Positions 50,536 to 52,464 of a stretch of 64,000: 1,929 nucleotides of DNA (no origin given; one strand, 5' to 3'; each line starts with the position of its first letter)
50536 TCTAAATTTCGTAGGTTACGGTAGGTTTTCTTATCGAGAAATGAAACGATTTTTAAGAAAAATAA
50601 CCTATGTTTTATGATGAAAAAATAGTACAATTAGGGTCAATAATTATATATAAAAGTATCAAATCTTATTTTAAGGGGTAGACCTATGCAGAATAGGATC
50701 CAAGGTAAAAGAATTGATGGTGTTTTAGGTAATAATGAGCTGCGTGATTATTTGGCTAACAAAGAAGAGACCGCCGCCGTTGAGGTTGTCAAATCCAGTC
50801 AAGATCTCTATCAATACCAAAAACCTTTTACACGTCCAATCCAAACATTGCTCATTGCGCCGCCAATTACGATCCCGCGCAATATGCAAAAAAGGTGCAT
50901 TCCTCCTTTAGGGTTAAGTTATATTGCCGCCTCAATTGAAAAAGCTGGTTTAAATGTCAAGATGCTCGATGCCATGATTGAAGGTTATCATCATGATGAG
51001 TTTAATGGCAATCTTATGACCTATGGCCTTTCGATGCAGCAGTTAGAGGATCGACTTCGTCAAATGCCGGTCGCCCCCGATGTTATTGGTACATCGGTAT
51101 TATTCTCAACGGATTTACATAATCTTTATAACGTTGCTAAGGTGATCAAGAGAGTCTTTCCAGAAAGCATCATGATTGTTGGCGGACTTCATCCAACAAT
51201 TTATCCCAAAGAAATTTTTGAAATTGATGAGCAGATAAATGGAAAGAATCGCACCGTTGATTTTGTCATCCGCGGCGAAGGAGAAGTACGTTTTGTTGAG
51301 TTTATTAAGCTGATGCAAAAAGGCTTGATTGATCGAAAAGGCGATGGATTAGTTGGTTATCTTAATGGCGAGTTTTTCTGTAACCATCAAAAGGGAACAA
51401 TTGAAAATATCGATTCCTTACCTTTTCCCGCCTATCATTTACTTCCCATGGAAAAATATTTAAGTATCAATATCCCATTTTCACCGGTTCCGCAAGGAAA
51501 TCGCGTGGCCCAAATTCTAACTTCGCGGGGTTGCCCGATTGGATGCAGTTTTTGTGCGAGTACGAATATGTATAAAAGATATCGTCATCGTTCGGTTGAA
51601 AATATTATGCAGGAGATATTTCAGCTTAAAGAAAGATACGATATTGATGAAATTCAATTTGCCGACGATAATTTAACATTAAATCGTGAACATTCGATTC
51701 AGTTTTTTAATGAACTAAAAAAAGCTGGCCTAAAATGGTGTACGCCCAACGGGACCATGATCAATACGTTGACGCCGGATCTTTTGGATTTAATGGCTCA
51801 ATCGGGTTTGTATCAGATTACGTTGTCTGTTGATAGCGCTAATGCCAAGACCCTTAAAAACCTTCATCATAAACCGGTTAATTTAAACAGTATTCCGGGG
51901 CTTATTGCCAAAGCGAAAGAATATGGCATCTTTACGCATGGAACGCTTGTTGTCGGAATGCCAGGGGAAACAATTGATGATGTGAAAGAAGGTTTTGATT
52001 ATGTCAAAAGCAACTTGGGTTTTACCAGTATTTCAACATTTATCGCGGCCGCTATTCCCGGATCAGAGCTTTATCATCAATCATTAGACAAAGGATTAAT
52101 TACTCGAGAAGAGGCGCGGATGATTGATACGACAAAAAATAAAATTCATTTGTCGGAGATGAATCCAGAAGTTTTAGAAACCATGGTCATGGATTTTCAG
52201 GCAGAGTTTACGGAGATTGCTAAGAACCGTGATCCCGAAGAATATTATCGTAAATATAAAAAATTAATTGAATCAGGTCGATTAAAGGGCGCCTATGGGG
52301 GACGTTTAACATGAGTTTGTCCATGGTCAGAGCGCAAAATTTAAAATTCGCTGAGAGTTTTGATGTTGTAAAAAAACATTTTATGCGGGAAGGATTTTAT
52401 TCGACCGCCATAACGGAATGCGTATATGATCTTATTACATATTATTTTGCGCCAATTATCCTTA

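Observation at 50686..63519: Compact phosphonate (AEP-type) cluster that also carries two B12-radical SAM enzymes, a PhyH dioxygenase and a CDP-alcohol phosphotransferase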

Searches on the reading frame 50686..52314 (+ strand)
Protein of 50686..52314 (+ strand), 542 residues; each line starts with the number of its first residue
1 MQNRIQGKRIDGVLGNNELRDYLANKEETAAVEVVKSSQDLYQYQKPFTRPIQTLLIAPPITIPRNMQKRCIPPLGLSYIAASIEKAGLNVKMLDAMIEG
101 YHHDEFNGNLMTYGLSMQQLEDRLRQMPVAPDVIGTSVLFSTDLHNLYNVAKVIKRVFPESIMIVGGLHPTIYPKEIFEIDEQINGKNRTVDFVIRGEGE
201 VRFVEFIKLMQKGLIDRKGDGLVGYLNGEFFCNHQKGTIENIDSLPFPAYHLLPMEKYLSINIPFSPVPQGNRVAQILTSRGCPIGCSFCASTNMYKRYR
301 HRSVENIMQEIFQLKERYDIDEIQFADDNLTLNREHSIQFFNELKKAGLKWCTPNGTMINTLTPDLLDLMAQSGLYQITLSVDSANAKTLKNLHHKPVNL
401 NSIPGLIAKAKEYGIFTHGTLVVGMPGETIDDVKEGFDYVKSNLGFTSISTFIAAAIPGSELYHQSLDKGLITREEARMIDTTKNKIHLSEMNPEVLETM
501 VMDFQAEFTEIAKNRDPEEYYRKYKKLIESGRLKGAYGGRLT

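Call 3: search_protein_families(library=pfam, proteins=[window:50686-52314:+], max_evalue=0.01)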
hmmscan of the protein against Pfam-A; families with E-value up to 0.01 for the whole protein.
window:50686-52314:+ (542 aa): 2 families
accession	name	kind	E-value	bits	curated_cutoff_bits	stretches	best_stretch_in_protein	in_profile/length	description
PF04055.27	Radical_SAM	-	1.6e-23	84.1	29.5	1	278-436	2-162/166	Radical SAM superfamily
PF02310.24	B12-binding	-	3.4e-17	62.8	32.1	1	71-206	11-120/121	B12 binding domain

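Call 4: search_protein_families(library=ncbifam, proteins=[window:50686-52314:+], max_evalue=0.01)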
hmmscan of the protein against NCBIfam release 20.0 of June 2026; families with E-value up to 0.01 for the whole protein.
window:50686-52314:+ (542 aa): 37 families (the best 25 are shown)
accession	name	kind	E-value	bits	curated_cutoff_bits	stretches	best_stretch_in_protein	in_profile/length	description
NF038361.1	rSAM_Sden_1168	equivalog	2.4e-179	597.5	575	1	5-526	15-533/560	Sden_1168 family B12-binding radical SAM P-methyltransferase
TIGR03471.1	HpnJ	equivalog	4.7e-41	141.1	577.6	1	148-504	85-424/472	hopanoid biosynthesis associated radical SAM protein HpnJ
TIGR02026.1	BchE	equivalog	5e-41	141.1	481.35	1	67-469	16-390/497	magnesium-protoporphyrin IX monomethyl ester anaerobic oxidative cyclase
NF050148.1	rSAM_ApyD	equivalog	5.6e-34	117.5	750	1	73-444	24-367/645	RiPP biosynthesis radical SAM protein ApyD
TIGR04072.2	rSAM_ladder_B12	equivalog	6.1e-29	100.9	360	2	273-479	179-385/443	lipid biosynthesis B12-binding/radical SAM protein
TIGR04479.1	bcpD_PhpK_rSAM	subfamily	1.8e-26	92.6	600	1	118-441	100-407/504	PhpK family radical SAM P-methyltransferase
TIGR03975.1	rSAM_ocin_1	subfamily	7.5e-26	90.8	281.85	1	130-432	128-419/606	RiPP maturation radical SAM C-methyltransferase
NF033712.0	B12_rSAM_KedN5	subfamily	1.4e-22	79.7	700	1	74-473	17-398/624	KedN5 family methylcobalamin-dependent radical SAM C-methyltransferase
TIGR04367.1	HpnR_B12_rSAM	equivalog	9e-21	73.9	650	1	72-415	20-325/490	hopanoid C-3 methylase HpnR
TIGR04013.1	B12_SAM_MJ_1487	hypoth_equivalog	1.9e-19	69.8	251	1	132-316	45-194/382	TIGR04013 family B12-binding domain/radical SAM domain-containing protein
NF033070.1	rSAM_AprD4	equivalog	8.4e-19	67.8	500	1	240-525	168-447/456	AprD4 family radical SAM diol-dehydratase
TIGR04190.1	B12_SAM_Ta0216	equivalog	1.5e-18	66.7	500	1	137-464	86-424/554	TIGR04190 family B12-binding domain/radical SAM domain protein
TIGR04385.1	B12_rSAM_cofa1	equivalog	8.6e-17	61.5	450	1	66-442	12-363/438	B12 lower ligand biosynthesis radical SAM protein BzaD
TIGR04295.1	B12_rSAM_oligo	hypoth_equivalog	1.2e-15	57.1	400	1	74-416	25-336/422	TIGR04295 family B12-binding domain-containing radical SAM protein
TIGR04014.1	B12_SAM_MJ_0865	equivalog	1.4e-15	57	360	1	189-503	88-395/434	methyl-coenzyme M reductase glutamine C-methyltransferase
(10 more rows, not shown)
